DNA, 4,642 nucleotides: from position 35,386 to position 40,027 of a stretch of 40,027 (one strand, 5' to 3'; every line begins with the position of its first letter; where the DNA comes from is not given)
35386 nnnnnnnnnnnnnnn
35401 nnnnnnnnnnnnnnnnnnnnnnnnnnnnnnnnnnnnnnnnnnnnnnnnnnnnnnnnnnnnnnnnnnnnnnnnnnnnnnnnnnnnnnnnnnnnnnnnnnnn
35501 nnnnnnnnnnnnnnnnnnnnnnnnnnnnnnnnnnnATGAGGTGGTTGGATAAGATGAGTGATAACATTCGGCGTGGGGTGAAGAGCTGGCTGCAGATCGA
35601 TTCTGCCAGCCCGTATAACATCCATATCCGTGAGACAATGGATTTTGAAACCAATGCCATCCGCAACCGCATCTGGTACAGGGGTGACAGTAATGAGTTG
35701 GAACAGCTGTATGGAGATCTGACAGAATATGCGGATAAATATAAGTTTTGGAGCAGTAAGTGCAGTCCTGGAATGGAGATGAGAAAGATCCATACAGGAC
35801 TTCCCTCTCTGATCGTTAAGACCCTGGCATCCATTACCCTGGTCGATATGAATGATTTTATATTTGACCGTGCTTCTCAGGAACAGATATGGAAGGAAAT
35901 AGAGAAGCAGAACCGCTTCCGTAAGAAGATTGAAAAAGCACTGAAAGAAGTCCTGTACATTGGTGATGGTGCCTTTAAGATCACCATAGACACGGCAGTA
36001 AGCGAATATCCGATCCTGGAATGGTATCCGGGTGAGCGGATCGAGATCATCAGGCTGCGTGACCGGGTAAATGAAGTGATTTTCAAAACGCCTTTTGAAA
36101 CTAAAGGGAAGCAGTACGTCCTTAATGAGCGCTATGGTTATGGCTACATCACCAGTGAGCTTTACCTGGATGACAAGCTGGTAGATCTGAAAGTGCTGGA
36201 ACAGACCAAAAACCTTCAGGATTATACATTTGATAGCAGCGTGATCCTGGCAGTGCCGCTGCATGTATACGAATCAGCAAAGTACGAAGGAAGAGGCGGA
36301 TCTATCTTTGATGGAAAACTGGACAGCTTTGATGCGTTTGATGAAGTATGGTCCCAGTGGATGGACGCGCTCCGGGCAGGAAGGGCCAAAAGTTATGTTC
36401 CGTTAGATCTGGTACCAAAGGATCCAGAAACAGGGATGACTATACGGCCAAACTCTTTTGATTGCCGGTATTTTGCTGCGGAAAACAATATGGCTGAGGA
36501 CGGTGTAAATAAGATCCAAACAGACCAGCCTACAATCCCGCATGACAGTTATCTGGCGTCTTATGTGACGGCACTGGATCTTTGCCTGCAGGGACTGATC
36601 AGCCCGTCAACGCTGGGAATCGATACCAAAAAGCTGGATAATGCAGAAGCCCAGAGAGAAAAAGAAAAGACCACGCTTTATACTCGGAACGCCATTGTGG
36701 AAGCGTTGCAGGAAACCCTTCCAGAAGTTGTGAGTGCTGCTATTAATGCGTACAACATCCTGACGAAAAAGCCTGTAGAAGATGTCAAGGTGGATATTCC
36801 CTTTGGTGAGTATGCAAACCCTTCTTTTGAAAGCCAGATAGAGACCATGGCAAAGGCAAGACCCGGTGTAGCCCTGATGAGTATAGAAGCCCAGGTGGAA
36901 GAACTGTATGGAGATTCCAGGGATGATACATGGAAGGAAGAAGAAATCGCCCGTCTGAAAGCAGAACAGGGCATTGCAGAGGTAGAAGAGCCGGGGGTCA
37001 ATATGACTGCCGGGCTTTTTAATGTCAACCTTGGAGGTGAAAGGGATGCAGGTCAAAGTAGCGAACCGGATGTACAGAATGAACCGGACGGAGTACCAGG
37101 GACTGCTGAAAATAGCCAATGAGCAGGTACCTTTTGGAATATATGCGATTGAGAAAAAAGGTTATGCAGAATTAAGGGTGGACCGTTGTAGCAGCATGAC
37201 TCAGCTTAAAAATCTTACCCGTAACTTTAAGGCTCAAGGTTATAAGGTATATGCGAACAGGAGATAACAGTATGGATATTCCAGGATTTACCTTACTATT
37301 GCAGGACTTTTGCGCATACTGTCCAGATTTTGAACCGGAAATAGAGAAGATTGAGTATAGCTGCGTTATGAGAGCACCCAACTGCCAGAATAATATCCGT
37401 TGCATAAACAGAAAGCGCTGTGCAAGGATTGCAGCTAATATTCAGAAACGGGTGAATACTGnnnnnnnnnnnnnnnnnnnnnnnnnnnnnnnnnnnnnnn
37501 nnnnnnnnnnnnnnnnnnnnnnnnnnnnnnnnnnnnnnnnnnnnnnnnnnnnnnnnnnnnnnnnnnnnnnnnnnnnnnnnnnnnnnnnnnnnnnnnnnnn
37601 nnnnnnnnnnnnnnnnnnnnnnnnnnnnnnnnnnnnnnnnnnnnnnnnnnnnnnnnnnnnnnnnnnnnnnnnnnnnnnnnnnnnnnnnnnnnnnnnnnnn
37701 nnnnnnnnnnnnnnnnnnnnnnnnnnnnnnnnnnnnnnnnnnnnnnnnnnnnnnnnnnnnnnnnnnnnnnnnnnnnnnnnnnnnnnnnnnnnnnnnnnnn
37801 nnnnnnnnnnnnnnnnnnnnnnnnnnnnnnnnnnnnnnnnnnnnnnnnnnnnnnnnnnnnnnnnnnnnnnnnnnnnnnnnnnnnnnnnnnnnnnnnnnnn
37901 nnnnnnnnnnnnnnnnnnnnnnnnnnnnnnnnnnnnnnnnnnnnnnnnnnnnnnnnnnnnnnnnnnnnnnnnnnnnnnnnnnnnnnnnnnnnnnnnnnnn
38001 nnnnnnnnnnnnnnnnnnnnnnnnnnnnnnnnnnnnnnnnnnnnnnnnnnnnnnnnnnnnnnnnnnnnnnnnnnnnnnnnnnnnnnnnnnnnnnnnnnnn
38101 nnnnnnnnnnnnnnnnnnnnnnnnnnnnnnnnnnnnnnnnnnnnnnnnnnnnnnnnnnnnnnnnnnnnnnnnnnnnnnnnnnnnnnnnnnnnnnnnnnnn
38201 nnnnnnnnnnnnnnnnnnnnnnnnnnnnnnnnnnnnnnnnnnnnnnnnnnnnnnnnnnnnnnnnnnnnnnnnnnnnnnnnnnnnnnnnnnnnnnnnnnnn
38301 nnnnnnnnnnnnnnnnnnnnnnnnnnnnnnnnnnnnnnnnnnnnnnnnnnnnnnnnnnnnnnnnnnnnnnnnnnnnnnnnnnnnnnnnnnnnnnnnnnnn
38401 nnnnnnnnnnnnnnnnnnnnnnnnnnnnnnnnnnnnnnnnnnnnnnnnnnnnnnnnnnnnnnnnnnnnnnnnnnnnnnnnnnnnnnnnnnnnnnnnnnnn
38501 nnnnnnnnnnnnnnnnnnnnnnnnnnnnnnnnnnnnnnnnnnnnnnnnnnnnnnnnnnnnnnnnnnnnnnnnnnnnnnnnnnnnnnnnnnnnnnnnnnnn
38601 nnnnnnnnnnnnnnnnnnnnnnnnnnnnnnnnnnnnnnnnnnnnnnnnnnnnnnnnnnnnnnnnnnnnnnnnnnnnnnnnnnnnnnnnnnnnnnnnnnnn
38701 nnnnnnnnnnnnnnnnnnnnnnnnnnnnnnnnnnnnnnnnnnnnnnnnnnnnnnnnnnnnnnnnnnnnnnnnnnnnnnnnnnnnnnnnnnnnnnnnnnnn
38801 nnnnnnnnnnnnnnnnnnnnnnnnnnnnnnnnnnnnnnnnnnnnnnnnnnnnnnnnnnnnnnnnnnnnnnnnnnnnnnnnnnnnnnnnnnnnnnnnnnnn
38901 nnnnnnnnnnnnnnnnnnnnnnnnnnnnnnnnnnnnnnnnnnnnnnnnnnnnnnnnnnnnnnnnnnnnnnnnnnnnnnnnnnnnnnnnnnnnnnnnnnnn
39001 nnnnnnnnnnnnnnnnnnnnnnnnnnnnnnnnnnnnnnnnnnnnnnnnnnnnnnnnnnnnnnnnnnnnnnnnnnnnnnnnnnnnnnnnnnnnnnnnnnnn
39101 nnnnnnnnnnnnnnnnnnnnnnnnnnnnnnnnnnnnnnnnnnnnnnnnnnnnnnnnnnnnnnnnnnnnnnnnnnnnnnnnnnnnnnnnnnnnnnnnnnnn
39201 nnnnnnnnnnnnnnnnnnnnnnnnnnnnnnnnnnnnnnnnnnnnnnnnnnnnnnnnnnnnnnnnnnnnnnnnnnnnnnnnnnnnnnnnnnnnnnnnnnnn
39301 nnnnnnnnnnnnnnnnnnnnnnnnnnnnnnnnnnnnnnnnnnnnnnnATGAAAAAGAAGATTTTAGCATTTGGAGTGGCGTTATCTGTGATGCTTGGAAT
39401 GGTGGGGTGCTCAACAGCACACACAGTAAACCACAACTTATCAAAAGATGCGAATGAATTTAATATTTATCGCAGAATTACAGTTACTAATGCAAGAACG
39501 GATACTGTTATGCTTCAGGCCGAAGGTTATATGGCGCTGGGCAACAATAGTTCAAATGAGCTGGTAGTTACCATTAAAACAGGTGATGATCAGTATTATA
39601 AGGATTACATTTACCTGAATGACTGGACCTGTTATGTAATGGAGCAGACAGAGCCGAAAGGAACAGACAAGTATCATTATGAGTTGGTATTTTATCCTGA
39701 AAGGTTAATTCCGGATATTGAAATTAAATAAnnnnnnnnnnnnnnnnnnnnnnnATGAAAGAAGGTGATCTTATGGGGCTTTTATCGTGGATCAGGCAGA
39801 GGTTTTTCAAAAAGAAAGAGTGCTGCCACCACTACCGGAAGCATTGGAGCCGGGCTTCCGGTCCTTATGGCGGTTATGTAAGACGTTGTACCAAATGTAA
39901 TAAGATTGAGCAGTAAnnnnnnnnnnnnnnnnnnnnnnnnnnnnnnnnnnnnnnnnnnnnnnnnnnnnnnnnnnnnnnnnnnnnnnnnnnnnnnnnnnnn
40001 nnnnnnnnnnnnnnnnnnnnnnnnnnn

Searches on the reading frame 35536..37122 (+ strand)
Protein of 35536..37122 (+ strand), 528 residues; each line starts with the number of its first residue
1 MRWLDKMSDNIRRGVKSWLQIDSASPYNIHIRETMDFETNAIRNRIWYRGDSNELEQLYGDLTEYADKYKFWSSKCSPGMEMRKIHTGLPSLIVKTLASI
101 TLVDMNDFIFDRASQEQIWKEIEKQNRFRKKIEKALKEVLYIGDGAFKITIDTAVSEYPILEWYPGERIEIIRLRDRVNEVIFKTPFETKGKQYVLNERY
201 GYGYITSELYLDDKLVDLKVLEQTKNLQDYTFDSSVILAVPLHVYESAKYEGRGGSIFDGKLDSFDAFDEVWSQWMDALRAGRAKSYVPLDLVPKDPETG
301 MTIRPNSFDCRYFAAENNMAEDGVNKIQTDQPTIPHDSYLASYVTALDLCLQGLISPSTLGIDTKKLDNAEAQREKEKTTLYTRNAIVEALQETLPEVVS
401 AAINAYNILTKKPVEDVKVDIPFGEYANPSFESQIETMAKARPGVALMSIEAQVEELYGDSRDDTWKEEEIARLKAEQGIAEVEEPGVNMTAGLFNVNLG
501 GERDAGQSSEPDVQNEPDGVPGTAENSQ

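Call 36: search_protein_families(library=phrogs, proteins=[window:35536-37122:+], max_evalue=0.001)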
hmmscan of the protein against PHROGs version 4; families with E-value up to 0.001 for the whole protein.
window:35536-37122:+ (528 aa): 1 family
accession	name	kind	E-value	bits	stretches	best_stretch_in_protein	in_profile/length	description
phrog_533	-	head and packaging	1e-93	315.6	1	4-490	2-488/495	portal protein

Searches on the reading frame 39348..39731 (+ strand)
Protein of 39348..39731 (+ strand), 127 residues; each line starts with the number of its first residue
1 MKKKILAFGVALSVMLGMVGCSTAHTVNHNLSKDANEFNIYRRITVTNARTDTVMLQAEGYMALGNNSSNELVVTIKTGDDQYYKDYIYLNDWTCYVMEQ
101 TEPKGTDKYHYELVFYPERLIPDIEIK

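Call 6: search_protein_families(library=pfam, proteins=[window:39348-39731:+], max_evalue=0.01)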
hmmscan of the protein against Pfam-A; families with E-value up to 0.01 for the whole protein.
window:39348-39731:+ (127 aa): 1 family
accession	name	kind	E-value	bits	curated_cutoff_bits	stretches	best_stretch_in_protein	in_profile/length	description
PF25682.1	Phage_VG64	-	1.6e-44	151.2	27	1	1-127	1-127/127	Mycobacterium phage VG64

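Call 7: search_protein_families(library=phrogs, proteins=[window:39348-39731:+], max_evalue=0.001)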
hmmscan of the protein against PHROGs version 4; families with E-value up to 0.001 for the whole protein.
window:39348-39731:+ (127 aa): 2 families
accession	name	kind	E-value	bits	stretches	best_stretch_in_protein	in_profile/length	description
phrog_478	-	integration and excision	3e-37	128.5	1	1-127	1-129/129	site-specific recombination directionality factor RDF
phrog_2316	-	unknown function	0.00042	21.1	1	1-88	1-88/191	-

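Call 41: find_related_loci(query=window:39348-39731:+, collection=viral_contigs, flank=1500)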
Query window:39348-39731:+ (127 aa) in viral_contigs; peptide patterns used: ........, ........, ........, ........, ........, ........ (x = any residue, [..] = any of these).
181 stretches matched a pattern; 166 encode a relative of the query (tblastn E <= 1e-3); the best 80 are kept; 80 distinct loci.
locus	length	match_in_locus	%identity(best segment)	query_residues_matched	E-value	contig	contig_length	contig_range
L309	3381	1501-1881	99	1-127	9e-86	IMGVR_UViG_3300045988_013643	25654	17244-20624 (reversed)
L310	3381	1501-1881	99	1-127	9e-86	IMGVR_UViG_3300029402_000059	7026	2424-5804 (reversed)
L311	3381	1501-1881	99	1-127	9e-86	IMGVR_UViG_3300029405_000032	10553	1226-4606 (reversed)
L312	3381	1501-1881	99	1-127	3e-85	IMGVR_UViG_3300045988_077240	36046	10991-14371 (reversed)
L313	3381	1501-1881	99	1-127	2e-85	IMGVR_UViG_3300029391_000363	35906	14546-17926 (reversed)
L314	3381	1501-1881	99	1-127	2e-85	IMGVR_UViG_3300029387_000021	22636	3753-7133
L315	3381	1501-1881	98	1-127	1e-83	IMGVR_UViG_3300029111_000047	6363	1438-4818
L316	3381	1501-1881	98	1-127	1e-83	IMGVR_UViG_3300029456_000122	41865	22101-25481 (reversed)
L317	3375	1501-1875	98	3-127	2e-83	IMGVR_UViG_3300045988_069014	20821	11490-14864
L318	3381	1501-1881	94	1-127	8e-83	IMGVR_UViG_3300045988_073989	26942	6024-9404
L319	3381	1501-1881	94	1-127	8e-83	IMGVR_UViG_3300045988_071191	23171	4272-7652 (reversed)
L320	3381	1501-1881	94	1-127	8e-83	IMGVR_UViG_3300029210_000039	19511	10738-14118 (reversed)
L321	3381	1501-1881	94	1-127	8e-83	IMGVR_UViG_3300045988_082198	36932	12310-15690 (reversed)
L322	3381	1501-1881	94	1-127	8e-83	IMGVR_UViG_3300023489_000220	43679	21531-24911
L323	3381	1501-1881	94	1-127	8e-83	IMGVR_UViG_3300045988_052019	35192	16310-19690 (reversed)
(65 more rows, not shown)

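Call 78: search_protein_families(library=ncbifam, proteins=[window:39348-39731:+], max_evalue=0.001)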
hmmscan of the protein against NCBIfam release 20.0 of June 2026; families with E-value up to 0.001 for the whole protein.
window:39348-39731:+ (127 aa): 0 families

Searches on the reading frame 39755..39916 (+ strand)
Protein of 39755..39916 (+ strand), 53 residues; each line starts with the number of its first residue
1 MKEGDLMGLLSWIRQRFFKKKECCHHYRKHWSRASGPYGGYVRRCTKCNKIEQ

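Call 6: search_protein_families(library=pfam, proteins=[window:39755-39916:+], max_evalue=0.01)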
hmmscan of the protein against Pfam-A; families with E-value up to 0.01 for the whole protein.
window:39755-39916:+ (53 aa): 0 families

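Call 7: search_protein_families(library=phrogs, proteins=[window:39755-39916:+], max_evalue=0.001)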
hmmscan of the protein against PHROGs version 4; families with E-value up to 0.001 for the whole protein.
window:39755-39916:+ (53 aa): 1 family
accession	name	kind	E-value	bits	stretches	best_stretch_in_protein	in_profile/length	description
phrog_4188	-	unknown function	2.3e-05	25.1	1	15-52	10-46/50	-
